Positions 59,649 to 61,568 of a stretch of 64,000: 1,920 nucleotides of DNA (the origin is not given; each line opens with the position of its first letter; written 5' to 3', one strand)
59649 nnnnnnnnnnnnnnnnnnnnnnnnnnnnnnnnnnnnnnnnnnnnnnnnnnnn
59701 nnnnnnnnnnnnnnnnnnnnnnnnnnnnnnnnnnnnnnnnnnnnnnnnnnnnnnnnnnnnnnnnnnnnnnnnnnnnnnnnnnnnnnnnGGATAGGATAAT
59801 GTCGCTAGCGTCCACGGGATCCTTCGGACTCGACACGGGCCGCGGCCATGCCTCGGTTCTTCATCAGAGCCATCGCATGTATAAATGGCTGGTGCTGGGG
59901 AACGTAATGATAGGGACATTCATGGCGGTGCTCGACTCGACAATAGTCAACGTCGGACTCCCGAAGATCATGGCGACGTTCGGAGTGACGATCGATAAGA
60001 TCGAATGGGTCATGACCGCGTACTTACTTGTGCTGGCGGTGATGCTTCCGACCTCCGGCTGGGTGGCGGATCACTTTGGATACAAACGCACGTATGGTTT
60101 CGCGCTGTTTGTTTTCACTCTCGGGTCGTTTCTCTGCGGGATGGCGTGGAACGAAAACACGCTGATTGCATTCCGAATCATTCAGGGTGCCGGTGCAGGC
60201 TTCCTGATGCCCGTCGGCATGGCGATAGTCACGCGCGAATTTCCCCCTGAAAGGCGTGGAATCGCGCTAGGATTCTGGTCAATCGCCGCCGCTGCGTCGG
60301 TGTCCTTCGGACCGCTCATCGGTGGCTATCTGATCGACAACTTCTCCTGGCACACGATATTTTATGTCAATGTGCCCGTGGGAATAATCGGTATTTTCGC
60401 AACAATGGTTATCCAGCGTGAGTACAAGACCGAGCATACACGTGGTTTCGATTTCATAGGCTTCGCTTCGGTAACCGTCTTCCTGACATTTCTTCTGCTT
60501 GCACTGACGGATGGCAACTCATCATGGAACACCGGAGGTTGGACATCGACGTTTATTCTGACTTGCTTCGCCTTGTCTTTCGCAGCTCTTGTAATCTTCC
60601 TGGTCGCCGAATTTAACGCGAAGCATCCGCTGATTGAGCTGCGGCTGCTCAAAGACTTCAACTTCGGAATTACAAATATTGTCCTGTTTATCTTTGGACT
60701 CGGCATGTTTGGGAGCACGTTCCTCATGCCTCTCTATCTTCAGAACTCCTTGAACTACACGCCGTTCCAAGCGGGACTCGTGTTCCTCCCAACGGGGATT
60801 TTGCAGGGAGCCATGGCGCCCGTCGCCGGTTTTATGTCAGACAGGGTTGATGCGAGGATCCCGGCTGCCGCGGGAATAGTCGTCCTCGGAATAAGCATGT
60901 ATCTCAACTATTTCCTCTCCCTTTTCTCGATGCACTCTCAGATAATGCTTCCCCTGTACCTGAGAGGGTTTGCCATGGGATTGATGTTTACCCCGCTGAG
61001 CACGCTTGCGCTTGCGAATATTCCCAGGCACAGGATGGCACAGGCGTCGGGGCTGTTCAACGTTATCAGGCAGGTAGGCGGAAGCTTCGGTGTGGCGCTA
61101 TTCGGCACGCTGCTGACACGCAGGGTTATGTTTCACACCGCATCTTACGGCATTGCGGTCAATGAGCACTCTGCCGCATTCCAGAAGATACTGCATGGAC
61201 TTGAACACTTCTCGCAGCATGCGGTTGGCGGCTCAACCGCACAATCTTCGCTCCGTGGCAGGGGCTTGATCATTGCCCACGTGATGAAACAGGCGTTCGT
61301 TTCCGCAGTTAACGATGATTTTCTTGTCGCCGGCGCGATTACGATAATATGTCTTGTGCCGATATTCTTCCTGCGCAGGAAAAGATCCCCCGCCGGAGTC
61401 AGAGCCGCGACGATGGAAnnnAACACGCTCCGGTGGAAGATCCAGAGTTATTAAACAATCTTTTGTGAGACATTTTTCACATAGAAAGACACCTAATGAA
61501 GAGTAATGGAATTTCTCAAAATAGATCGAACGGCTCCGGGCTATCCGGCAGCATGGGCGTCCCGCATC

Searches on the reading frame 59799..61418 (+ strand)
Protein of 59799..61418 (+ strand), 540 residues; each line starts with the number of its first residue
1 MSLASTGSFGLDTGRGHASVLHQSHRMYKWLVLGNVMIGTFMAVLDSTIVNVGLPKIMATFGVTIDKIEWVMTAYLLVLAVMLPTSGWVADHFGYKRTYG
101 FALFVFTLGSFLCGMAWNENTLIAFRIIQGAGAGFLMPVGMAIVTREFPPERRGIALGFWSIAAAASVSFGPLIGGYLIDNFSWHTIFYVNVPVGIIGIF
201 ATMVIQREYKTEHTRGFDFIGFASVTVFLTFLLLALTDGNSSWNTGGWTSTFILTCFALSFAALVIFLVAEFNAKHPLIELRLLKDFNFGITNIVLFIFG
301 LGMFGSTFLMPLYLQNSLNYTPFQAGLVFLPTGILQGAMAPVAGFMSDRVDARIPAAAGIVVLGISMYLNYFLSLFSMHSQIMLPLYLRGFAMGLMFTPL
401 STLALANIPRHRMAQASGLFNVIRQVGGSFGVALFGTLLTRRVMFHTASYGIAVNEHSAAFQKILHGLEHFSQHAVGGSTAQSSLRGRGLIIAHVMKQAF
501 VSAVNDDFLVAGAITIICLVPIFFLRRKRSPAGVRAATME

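Call 70: find_related_loci(query=window:59799-61418:+, collection=genome_contigs, flank=3000)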
Query window:59799-61418:+ (540 aa) in genome_contigs; peptide patterns used: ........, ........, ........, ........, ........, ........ (x = any residue, [..] = any of these).
49 stretches matched a pattern; 30 encode a relative of the query (tblastn E <= 1e-3); 29 distinct loci.
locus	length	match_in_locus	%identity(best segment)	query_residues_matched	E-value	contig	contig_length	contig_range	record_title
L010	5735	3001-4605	87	8-540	0e+0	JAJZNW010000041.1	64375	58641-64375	MAG: Bacteroidetes bacterium isolate MAS4.bin38 NODE_280_length_64375_cov_4.940636, whole genome shotgun sequence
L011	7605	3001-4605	87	8-540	0e+0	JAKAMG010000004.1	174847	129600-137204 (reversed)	MAG: Bacteroidetes bacterium isolate WY5.bin159 NODE_113_length_174847_cov_16.069900, whole genome shotgun sequence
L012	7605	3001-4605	86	8-540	0e+0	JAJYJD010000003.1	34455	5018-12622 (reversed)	MAG: Bacteroidetes bacterium isolate DBS2-1.bin144 NODE_2092_length_34455_cov_2.610143, whole genome shotgun sequence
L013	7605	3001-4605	85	8-540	0e+0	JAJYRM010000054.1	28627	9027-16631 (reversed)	MAG: Bacteroidetes bacterium isolate DX1.bin11 NODE_2349_length_28627_cov_4.509544, whole genome shotgun sequence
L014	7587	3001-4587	81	12-540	0e+0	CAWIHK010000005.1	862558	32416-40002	MAG: Ignavibacteriota bacterium isolate MFD03726.bin.1.201 genome assembly, contig: contig_80676, whole genome shotgun s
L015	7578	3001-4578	84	15-540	0e+0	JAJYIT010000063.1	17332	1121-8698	MAG: Bacteroidetes bacterium isolate DBS2-1.bin131 NODE_5890_length_17332_cov_7.474281, whole genome shotgun sequence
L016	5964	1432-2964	85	13-525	0e+0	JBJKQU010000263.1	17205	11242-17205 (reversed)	MAG: Candidatus Kryptoniota bacterium isolate Bin_42 S1Ck127_1785205_flag_0_multi_9.9947_len_17205, whole genome shotgun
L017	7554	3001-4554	84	13-530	0e+0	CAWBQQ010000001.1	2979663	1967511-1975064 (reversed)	MAG: uncultured Bacteroidetes bacterium isolate MFD01828.bin.1.43 genome assembly, contig: contig_24171, whole genome sh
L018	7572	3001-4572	82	1-530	0e+0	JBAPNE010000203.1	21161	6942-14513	MAG: Candidatus Kryptoniota bacterium isolate MFD01124_ilm_asm_bin8 k127_199378, whole genome shotgun sequence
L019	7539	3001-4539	84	17-529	0e+0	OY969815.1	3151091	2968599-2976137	MAG: uncultured Bacteroidetes bacterium isolate MFD01188.bin.c.1 genome assembly, chromosome: 1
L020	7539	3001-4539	83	17-529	0e+0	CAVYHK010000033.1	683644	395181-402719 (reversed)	MAG: uncultured Bacteroidetes bacterium isolate MFD03726.bin.1.238 genome assembly, contig: contig_70550, whole genome s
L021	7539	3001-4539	83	15-528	0e+0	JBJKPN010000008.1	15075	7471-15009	MAG: Candidatus Kryptoniota bacterium isolate Bin_123 S1Ck127_3573057_flag_0_multi_17.6551_len_15075, whole genome shotg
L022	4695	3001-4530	79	13-522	0e+0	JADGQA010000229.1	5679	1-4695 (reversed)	MAG: Bacteroidota bacterium isolate Chersky.3_21 contig-100_11299, whole genome shotgun sequence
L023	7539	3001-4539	81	16-528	0e+0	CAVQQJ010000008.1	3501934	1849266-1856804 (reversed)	MAG: uncultured Bacteroidetes bacterium isolate MFD01476.bin.2.182 genome assembly, contig: contig_26507, whole genome s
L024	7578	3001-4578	88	15-540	0e+0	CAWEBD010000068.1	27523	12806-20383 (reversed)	MAG: uncultured Bacteroidetes bacterium isolate MFD01299.bin.2.3 genome assembly, contig: contig_142126, whole genome sh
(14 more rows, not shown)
